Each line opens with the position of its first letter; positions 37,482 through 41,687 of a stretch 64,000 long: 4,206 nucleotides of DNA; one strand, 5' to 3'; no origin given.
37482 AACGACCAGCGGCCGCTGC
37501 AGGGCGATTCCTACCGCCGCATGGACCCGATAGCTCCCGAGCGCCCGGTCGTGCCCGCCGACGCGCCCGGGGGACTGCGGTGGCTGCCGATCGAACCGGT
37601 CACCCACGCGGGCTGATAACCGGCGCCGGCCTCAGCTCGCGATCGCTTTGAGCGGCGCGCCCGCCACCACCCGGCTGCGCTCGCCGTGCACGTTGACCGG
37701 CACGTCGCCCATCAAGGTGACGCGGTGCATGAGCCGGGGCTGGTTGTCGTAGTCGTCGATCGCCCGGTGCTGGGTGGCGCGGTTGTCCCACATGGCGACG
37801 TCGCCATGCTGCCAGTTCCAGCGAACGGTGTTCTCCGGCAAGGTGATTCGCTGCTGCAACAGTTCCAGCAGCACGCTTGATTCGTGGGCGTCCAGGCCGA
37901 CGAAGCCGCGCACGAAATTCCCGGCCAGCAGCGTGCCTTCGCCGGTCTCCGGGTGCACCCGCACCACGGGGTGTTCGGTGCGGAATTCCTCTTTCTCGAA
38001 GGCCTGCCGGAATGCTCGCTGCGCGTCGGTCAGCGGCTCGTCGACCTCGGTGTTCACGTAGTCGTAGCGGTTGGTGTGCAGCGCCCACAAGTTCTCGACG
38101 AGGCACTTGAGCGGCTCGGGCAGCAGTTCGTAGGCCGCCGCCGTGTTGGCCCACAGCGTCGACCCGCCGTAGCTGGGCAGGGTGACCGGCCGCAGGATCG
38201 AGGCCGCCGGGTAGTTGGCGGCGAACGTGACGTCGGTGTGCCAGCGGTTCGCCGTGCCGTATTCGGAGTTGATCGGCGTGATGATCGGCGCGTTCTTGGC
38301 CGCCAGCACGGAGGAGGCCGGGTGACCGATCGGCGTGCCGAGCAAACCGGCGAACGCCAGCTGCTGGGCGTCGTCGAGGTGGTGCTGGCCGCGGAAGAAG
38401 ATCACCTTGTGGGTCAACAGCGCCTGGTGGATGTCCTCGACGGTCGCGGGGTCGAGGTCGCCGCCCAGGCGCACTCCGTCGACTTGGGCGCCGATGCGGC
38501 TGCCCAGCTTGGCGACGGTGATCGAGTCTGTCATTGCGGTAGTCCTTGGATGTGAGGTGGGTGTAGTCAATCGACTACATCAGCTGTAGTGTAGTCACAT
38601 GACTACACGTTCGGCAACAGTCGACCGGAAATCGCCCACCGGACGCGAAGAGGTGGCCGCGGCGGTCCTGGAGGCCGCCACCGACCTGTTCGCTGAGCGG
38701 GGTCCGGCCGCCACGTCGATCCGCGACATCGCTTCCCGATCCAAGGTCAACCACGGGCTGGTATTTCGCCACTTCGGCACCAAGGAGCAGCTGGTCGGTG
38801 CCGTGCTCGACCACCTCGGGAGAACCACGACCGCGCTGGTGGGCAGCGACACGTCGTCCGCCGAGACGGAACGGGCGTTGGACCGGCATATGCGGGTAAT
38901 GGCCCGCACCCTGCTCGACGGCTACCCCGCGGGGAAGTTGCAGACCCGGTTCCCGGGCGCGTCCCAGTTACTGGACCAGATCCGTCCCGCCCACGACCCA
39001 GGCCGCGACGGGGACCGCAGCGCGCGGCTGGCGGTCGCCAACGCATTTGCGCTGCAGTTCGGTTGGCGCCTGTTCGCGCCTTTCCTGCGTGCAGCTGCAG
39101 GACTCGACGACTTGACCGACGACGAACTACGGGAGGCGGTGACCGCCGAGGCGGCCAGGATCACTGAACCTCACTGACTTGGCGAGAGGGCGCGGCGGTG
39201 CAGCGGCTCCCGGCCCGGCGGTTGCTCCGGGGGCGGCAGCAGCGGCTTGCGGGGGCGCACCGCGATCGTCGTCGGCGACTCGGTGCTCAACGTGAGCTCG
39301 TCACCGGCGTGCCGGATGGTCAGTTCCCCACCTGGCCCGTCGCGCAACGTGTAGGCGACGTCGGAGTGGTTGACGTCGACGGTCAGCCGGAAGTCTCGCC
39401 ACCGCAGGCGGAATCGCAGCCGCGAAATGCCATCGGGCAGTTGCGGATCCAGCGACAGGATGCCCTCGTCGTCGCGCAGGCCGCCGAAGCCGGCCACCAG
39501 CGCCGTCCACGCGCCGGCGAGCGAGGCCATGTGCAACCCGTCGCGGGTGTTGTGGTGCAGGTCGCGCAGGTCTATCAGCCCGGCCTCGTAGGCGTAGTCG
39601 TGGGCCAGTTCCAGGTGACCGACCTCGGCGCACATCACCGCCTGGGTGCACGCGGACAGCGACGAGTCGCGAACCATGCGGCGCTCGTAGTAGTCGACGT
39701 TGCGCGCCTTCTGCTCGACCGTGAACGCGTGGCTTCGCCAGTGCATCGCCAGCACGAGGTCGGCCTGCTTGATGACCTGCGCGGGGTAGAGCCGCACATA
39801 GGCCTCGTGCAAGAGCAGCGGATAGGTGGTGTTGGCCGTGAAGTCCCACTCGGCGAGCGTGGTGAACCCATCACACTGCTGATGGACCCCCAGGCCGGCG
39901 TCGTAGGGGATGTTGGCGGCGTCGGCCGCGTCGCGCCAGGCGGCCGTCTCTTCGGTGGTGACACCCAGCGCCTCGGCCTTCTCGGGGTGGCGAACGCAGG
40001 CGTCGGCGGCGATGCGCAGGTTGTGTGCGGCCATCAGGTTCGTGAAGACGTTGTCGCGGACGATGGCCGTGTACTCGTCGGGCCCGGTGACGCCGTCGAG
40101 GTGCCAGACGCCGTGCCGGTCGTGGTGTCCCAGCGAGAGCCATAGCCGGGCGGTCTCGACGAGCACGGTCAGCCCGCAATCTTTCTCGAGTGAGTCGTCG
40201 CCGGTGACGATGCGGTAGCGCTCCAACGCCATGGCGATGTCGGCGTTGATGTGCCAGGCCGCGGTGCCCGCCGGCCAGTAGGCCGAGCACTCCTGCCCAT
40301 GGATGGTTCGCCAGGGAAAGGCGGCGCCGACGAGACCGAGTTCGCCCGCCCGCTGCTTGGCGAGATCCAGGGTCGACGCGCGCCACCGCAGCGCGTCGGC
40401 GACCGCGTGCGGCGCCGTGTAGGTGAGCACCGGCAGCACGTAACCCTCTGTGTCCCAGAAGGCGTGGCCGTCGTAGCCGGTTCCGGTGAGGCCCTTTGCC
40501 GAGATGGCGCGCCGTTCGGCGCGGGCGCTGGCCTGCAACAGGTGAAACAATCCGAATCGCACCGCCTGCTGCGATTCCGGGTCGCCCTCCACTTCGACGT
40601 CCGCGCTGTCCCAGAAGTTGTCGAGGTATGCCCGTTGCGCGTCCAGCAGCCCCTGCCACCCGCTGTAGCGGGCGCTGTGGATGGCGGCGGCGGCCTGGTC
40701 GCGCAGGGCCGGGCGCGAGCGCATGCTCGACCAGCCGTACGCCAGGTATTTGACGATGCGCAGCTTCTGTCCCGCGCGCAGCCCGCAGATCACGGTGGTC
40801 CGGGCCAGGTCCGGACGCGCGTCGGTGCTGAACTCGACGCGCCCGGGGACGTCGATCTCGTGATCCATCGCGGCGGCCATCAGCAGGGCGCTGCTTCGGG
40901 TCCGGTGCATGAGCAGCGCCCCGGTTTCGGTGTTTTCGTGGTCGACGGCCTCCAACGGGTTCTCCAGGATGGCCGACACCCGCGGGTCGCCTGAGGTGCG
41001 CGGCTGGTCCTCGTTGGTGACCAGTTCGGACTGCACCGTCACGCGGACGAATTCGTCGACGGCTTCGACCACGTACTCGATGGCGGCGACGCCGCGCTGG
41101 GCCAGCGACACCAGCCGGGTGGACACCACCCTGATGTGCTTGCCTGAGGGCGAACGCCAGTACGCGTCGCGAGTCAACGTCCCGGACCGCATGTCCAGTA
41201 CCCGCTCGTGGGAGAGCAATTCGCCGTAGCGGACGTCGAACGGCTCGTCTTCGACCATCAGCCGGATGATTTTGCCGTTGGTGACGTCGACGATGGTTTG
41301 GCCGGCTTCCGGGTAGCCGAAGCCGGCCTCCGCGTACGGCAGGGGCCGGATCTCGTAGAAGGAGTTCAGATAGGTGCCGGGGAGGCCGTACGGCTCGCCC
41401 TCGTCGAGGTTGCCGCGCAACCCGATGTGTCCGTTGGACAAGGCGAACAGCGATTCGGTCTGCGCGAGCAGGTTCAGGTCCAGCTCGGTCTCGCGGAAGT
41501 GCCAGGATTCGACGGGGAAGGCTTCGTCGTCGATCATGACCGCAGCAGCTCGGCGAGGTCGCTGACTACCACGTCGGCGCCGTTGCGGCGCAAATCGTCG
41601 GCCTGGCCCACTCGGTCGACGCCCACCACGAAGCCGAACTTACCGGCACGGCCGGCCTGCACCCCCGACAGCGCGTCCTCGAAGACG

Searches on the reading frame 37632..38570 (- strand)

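Call 85: search_protein_families(library=pfam, proteins=[window:37632-38570:-], max_evalue=0.00001)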
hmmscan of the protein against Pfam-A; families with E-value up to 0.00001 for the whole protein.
window:37632-38570:- (312 aa): 1 family
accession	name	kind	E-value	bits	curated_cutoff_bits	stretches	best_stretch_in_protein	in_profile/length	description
PF02668.22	TauD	-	1.6e-54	186.1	27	1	19-285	2-267/267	Taurine catabolism dioxygenase TauD, TfdA family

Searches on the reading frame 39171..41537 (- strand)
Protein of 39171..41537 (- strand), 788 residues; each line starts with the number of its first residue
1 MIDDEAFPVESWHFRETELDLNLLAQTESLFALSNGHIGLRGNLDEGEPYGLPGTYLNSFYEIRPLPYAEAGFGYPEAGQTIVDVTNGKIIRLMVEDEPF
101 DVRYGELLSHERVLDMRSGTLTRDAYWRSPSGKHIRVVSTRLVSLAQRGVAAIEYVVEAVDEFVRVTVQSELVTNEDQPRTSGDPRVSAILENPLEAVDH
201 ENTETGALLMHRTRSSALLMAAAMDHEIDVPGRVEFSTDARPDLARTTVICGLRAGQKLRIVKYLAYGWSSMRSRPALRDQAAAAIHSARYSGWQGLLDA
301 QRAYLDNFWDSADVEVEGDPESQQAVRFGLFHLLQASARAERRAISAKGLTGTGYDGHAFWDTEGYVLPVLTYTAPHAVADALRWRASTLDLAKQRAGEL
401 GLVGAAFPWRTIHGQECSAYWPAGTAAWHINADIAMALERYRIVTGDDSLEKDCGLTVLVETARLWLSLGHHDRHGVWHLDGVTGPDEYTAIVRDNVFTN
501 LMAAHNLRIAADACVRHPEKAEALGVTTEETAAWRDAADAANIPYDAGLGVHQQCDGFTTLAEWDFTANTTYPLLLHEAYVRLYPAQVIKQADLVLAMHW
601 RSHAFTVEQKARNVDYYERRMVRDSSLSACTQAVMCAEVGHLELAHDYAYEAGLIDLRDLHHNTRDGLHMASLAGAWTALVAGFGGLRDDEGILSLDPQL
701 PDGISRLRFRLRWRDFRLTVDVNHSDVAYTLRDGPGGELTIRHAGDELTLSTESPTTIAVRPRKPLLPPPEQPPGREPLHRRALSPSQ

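Call 85: search_protein_families(library=pfam, proteins=[window:39171-41537:-], max_evalue=0.00001)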
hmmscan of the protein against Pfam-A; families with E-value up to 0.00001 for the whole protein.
window:39171-41537:- (788 aa): 3 families
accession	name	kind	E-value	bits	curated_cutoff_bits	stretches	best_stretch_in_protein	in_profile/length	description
PF03632.21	Glyco_hydro_65m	-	7.3e-134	446.8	27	1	327-678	1-371/371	Glycosyl hydrolase family 65 central catalytic domain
PF03636.21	Glyco_hydro_65N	-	8.2e-63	212.6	26.6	1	15-270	1-232/233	Glycosyl hydrolase family 65, N-terminal domain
PF03633.20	Glyco_hydro_65C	-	4.1e-19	68.5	22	1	687-750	1-62/62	Glycosyl hydrolase family 65, C-terminal domain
